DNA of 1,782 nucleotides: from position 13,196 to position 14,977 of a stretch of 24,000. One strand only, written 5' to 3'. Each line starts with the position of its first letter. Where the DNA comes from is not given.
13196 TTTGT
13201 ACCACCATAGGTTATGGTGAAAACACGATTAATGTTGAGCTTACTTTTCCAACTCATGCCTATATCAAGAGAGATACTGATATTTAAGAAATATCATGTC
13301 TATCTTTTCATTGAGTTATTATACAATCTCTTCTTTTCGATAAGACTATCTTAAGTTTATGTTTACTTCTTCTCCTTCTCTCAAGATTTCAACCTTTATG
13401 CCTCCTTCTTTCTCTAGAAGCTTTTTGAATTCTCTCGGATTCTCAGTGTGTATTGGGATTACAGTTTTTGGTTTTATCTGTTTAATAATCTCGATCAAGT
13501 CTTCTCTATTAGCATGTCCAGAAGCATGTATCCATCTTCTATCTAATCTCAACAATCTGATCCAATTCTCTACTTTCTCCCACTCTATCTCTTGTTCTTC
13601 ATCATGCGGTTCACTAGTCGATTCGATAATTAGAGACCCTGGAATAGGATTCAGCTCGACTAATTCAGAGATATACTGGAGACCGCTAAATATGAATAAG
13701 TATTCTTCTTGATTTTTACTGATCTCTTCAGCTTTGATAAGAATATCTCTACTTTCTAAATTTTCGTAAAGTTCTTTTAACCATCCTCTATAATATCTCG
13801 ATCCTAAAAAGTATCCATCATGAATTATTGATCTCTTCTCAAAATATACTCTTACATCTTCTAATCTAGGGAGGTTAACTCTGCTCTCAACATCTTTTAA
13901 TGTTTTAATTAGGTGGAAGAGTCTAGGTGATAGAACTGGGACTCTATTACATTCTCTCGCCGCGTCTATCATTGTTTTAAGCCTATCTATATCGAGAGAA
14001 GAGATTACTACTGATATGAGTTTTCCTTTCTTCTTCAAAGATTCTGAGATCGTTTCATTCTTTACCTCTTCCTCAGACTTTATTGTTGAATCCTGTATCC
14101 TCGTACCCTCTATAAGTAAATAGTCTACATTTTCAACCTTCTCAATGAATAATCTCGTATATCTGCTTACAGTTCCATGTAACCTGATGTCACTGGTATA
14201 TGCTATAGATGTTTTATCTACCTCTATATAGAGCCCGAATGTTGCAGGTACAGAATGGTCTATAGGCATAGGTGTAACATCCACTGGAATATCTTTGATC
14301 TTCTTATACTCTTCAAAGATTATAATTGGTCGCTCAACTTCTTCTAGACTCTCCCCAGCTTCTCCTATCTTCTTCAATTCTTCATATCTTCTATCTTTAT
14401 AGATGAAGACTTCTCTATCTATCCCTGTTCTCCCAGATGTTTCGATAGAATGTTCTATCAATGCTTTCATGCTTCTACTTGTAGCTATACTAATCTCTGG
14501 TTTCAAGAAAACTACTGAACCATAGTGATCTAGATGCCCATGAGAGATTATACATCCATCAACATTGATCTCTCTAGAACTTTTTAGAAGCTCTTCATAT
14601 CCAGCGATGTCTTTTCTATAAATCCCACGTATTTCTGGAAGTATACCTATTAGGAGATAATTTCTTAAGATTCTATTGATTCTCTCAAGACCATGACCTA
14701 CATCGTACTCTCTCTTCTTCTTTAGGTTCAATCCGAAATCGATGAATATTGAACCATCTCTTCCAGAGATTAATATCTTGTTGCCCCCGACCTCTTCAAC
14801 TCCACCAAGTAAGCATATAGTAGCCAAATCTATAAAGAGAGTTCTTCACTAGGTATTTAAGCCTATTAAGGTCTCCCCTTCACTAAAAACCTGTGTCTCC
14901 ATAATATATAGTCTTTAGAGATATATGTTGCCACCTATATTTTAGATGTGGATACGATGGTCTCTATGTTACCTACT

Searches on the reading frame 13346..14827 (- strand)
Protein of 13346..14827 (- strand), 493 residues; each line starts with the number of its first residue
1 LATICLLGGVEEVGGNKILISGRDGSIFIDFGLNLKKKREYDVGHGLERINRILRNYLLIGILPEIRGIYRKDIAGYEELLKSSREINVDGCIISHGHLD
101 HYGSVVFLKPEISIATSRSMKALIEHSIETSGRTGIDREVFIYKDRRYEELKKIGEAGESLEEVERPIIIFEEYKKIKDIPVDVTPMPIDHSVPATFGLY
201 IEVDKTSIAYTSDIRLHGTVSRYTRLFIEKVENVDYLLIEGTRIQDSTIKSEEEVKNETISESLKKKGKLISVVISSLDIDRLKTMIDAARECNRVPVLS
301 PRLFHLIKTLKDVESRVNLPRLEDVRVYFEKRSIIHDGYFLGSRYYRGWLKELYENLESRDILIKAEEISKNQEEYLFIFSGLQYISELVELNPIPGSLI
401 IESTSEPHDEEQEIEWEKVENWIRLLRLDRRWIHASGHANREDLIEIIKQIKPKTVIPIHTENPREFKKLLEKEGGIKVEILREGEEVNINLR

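Call 19: search_protein_families(library=pfam, proteins=[window:13346-14827:-], max_evalue=0.001)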
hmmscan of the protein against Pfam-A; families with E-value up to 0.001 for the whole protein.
window:13346-14827:- (493 aa): 3 families
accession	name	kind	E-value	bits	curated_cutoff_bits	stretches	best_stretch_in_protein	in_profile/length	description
PF07521.17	RMMBL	-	1.1e-12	48.2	21.6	1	427-481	5-62/63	Zn-dependent metallo-hydrolase RNA specificity domain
PF12706.13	Lactamase_B_2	-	6.7e-11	42.6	27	1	88-248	30-171/200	Beta-lactamase superfamily domain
PF00753.33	Lactamase_B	-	0.00014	22.3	22.7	1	18-126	9-81/196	Metallo-beta-lactamase superfamily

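Call 59: search_protein_families(library=ncbifam, proteins=[window:13346-14827:-], max_evalue=0.00001)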
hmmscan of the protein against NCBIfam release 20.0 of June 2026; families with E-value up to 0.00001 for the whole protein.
window:13346-14827:- (493 aa): 3 families
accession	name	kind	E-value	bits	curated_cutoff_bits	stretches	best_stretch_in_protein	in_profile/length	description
TIGR00649.1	MG423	subfamily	5.9e-24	84.4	400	2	163-491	107-418/546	RNase J family beta-CASP ribonuclease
NF047419.1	RNase_J1_RnjA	exception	9.4e-16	57.6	820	0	169-296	113-244/549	ribonuclease J1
TIGR03675.1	arCOG00543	equivalog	4.3e-12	45.1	580.2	0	3-39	176-212/631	beta-CASP ribonuclease aCPSF1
